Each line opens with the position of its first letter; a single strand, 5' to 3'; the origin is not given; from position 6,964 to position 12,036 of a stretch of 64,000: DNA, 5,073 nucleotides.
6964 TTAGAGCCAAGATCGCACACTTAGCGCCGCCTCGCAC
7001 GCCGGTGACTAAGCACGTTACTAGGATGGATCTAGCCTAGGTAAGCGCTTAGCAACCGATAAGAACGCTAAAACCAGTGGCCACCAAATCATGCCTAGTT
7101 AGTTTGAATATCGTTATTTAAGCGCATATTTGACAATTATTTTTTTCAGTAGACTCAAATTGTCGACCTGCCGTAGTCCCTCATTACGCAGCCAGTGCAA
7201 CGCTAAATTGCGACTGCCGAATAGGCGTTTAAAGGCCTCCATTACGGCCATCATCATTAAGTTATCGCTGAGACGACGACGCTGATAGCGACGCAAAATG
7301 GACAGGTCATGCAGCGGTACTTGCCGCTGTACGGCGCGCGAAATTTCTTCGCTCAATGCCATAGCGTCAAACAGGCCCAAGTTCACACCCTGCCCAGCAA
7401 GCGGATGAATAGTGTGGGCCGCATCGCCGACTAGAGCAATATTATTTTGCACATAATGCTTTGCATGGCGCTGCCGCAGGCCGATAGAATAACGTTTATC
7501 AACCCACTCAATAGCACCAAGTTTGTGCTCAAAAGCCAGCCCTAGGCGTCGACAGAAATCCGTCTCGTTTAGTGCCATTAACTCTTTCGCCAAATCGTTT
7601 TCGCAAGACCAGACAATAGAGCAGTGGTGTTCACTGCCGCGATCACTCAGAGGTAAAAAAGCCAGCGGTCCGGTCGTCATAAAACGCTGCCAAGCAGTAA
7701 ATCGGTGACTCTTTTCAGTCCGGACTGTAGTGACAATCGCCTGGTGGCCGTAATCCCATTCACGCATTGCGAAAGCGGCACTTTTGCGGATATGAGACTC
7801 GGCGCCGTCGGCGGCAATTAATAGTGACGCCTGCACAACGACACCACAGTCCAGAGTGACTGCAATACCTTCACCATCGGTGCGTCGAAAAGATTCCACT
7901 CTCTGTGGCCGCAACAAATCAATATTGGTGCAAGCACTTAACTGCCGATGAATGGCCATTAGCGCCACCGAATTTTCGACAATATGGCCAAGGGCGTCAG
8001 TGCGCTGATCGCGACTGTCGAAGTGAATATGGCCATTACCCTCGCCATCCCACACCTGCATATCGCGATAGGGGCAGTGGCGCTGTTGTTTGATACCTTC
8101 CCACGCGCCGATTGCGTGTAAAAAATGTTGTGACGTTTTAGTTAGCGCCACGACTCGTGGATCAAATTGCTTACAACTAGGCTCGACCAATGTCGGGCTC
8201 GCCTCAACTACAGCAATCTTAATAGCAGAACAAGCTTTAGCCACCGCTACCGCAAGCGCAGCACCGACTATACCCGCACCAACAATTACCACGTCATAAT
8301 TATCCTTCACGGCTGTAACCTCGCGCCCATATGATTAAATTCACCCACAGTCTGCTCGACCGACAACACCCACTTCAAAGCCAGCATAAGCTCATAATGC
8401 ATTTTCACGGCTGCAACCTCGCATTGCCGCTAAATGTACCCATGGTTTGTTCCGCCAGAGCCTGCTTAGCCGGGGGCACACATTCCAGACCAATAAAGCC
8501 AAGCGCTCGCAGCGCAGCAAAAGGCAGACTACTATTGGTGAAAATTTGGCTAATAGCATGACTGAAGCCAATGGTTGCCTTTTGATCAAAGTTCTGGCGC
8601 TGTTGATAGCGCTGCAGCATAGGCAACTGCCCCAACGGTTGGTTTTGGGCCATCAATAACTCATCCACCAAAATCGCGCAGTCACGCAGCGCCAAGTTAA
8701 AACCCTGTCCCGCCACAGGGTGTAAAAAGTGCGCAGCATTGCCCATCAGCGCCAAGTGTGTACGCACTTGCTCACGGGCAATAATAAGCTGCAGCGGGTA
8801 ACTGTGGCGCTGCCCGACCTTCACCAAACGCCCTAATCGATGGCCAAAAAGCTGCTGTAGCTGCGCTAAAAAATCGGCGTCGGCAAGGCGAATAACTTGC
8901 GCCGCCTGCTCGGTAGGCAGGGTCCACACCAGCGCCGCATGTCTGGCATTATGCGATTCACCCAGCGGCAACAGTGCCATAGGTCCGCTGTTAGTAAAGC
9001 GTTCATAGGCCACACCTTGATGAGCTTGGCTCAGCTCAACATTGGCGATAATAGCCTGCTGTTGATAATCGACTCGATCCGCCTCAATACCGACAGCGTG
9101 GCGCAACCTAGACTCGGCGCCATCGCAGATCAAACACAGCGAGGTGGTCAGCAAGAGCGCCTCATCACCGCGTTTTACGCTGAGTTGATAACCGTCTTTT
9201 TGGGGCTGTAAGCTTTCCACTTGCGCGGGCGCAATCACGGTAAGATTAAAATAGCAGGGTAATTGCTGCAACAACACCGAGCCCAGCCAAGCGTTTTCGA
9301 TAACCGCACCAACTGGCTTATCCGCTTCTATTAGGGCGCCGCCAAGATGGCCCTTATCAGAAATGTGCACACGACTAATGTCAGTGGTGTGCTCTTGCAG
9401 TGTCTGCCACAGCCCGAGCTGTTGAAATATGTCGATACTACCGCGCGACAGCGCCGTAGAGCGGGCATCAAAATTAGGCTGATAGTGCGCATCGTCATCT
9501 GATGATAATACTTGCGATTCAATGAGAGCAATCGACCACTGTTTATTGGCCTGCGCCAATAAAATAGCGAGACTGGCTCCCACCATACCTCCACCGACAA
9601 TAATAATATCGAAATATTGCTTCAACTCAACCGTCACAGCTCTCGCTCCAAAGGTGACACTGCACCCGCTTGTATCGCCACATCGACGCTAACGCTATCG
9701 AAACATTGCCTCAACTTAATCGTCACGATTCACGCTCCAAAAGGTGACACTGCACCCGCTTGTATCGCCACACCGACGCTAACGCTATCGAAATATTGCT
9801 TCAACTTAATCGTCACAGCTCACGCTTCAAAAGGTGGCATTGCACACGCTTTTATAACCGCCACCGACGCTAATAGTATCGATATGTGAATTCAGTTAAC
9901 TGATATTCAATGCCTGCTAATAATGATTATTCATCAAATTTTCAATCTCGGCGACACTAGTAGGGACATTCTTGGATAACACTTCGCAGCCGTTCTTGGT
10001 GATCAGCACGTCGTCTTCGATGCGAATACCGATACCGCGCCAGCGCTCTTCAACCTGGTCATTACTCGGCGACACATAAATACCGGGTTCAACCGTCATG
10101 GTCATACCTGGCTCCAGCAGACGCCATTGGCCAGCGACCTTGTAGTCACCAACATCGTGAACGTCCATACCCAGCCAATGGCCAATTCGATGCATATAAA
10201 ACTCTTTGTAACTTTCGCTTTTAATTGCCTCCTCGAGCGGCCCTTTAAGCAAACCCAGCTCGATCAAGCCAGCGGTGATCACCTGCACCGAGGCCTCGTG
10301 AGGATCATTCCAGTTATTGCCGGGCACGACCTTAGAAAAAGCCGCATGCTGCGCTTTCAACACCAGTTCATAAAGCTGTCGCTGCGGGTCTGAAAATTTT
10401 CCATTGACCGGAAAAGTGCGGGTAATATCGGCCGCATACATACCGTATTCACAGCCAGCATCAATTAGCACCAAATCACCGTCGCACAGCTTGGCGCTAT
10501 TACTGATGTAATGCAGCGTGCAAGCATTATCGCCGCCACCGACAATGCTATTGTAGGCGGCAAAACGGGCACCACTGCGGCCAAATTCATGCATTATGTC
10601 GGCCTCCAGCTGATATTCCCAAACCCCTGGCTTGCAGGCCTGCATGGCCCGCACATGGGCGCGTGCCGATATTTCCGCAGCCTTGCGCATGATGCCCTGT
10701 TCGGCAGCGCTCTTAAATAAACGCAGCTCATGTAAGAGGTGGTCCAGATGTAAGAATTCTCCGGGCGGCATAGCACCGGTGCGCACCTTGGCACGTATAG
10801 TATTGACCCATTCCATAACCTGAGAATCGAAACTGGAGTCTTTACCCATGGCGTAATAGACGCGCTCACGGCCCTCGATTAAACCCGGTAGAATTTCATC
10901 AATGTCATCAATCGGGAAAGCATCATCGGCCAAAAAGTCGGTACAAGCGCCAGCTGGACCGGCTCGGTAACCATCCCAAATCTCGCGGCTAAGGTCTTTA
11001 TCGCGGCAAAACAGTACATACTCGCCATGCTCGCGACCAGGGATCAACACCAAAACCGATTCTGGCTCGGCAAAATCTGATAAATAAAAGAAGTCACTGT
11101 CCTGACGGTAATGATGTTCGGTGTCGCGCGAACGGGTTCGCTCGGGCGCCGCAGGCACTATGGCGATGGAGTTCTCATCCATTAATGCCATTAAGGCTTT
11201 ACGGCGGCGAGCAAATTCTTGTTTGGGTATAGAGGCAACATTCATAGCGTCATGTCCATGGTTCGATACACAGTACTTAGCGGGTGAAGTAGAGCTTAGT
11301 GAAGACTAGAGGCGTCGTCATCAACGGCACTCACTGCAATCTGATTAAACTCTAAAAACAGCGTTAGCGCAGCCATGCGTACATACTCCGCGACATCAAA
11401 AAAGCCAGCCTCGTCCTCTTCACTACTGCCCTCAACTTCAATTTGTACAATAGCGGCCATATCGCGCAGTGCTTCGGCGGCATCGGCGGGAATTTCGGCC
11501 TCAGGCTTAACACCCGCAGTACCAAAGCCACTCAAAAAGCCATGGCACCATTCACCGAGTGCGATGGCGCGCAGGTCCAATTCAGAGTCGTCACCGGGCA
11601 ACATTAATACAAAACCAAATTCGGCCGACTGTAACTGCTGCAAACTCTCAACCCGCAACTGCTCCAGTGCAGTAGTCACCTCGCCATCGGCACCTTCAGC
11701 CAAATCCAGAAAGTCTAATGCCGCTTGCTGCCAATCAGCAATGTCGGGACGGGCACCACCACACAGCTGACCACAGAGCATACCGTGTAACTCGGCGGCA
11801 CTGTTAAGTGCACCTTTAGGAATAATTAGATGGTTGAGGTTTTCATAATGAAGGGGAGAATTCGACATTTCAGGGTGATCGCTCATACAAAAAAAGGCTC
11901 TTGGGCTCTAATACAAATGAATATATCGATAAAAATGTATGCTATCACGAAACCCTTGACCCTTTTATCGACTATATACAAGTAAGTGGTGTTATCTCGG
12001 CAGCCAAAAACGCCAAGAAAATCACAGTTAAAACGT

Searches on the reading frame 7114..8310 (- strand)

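Call 16: search_protein_families(library=pfam, proteins=[window:7114-8310:-], max_evalue=0.001)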
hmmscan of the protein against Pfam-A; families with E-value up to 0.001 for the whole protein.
window:7114-8310:- (398 aa): 5 families
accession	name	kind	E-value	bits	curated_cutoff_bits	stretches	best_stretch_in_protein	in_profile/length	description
PF01494.25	FAD_binding_3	-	1.9e-24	87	22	1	5-330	2-325/349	FAD binding domain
PF01266.30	DAO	-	2.5e-06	27.7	27.9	1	6-39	1-32/353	FAD dependent oxidoreductase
PF05834.18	Lycopene_cycl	-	4e-06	26.6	23.4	1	6-44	1-39/380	Lycopene cyclase protein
PF07992.20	Pyr_redox_2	-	0.00016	21.7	26.1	0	6-44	144-180/291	Pyridine nucleotide-disulphide oxidoreductase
PF08491.16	SE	-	0.0006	19.4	20.1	0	283-376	124-217/276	Squalene epoxidase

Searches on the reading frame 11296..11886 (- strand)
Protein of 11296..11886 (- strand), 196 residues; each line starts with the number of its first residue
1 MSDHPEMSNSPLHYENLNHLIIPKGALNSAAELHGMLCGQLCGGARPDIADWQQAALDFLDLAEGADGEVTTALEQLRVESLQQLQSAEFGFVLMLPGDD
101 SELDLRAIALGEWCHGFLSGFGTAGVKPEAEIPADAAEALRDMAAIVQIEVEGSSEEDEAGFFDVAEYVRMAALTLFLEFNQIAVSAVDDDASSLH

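Call 16: search_protein_families(library=pfam, proteins=[window:11296-11886:-], max_evalue=0.001)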
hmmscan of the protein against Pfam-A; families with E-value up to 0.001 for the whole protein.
window:11296-11886:- (196 aa): 1 family
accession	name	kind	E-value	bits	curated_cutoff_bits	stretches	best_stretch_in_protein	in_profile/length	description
PF03695.18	UPF0149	-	1.2e-35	123.7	25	1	17-181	3-180/181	Uncharacterised protein family (UPF0149)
